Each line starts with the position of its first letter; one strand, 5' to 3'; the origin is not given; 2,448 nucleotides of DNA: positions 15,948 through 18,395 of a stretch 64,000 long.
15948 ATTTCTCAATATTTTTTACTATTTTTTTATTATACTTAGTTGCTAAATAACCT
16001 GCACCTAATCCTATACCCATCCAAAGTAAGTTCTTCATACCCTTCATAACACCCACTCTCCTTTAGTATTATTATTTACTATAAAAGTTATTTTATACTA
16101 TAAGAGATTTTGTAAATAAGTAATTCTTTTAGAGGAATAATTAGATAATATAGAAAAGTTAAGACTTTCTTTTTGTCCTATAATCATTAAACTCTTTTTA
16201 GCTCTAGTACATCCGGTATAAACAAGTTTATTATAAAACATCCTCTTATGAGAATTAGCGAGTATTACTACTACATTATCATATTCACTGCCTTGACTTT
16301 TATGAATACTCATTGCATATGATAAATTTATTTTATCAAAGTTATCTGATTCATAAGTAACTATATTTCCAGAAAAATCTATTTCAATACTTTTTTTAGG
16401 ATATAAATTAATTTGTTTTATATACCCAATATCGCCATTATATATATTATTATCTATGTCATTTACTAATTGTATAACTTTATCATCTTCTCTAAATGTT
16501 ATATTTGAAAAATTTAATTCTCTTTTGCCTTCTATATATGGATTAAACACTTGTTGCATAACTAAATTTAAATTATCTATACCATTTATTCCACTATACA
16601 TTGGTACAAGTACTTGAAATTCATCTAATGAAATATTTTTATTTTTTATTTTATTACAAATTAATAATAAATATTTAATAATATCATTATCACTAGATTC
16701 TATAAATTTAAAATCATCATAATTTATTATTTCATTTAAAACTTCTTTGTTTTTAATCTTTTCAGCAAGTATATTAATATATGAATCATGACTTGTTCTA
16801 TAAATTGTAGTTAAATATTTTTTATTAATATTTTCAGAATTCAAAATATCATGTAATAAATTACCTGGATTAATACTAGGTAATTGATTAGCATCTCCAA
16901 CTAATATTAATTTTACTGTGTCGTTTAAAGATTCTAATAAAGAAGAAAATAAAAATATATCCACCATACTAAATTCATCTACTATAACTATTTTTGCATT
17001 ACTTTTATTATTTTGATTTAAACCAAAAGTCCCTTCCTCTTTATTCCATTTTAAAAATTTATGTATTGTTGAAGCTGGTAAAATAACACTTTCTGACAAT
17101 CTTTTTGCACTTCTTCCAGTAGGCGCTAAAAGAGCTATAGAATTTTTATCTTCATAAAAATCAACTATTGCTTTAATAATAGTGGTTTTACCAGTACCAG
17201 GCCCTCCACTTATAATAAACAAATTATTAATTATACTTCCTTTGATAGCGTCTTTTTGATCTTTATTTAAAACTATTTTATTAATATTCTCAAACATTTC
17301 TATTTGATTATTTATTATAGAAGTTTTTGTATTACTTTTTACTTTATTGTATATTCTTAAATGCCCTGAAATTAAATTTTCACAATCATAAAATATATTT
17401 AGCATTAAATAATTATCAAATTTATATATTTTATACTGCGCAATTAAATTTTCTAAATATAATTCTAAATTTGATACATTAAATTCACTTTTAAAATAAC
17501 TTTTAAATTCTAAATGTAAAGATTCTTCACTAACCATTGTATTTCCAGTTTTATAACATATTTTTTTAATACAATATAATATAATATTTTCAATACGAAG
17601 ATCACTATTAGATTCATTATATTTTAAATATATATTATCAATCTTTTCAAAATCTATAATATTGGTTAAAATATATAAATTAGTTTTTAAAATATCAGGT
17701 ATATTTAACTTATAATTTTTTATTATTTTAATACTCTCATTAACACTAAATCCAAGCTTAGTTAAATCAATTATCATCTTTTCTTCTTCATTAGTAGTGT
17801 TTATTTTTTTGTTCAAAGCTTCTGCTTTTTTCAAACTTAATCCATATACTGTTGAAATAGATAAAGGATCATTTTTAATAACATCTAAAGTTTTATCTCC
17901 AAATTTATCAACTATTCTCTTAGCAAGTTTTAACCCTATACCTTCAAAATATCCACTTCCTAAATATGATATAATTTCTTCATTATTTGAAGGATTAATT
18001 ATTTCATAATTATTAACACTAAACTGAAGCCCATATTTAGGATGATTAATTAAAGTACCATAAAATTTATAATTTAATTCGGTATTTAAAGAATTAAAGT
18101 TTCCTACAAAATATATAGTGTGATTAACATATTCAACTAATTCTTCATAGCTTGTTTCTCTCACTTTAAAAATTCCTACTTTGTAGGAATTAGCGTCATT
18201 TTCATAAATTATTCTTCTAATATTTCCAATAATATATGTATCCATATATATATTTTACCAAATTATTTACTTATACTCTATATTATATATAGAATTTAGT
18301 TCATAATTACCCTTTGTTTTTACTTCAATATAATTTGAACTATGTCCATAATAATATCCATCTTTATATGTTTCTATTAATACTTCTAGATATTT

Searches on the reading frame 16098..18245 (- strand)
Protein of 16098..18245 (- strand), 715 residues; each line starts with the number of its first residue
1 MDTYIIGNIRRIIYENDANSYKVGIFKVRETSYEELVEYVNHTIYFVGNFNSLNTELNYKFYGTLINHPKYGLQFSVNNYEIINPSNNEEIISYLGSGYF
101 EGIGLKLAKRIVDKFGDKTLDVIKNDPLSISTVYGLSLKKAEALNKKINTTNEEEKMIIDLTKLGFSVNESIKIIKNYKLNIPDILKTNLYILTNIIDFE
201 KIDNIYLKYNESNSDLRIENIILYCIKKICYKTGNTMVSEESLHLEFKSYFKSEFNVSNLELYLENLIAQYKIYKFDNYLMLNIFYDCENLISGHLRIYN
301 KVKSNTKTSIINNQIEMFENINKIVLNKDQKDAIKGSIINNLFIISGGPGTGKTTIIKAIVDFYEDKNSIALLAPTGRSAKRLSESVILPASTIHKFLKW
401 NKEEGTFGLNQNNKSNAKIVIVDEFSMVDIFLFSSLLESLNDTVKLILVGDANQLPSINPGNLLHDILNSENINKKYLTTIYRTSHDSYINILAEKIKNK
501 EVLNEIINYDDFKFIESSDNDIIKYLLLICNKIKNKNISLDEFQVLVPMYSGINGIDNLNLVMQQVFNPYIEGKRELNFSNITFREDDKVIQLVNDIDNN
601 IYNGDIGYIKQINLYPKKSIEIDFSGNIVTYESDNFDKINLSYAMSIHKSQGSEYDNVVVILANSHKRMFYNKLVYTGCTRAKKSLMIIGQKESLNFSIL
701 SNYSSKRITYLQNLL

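Call 16: search_protein_families(library=pfam, proteins=[window:16098-18245:-], max_evalue=0.01)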
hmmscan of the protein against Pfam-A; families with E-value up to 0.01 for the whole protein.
window:16098-18245:- (715 aa): 17 families
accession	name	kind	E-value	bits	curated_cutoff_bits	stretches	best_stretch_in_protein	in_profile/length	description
PF13245.12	AAA_19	-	7.3e-39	133.4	25.1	1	330-458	1-132/134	AAA domain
PF13604.12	AAA_30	-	3.4e-38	131.8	27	1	326-518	2-189/191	AAA domain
PF14490.11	HHH_RecD2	-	2.8e-19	69.2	27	2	152-236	3-91/92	ATP-dependent RecD2 DNA helicase HHH domain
PF23139.1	OB_YrrC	-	8.6e-18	64.5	27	1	3-85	2-76/76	ATP-dependent DNA helicase YrrC, OB-fold domain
PF18335.7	SH3_13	-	3.8e-17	62.3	41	1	559-624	1-65/65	ATP-dependent RecD-like DNA helicase SH3 domain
PF01443.25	Viral_helicase1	-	2.9e-15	57.1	21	2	344-471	2-115/228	Viral superfamily 1 RNA helicase core domain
PF13538.12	UvrD_C_2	-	1.4e-13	50.9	27.4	1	642-689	2-52/52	UvrD-like helicase C-terminal domain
PF13086.12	AAA_11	-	5.8e-09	36.5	27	1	326-364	2-41/257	AAA domain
PF13401.12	AAA_22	-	2.1e-05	25.3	27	1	342-452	7-124/130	AAA domain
PF20720.3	nSTAND3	-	2.6e-05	24.4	27.2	1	329-367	6-44/155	Novel STAND NTPase 3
PF09848.15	SLFN-g3_helicase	-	5e-05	23.2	24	1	341-424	2-87/354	Schlafen group 3, DNA/RNA helicase domain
PF05970.20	PIF1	-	6.1e-05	23.1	25.9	1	326-445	2-131/223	PIF1-like helicase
PF00580.27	UvrD-helicase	-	0.00089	19.4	23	0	326-384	1-62/271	UvrD/REP helicase N-terminal domain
PF24883.2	NPHP3_N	-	0.0012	19.5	24.8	1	337-371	19-53/164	Nephrocystin 3, N-terminal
PF13173.12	AAA_14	-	0.0014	19.1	27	0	341-430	3-76/129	AAA domain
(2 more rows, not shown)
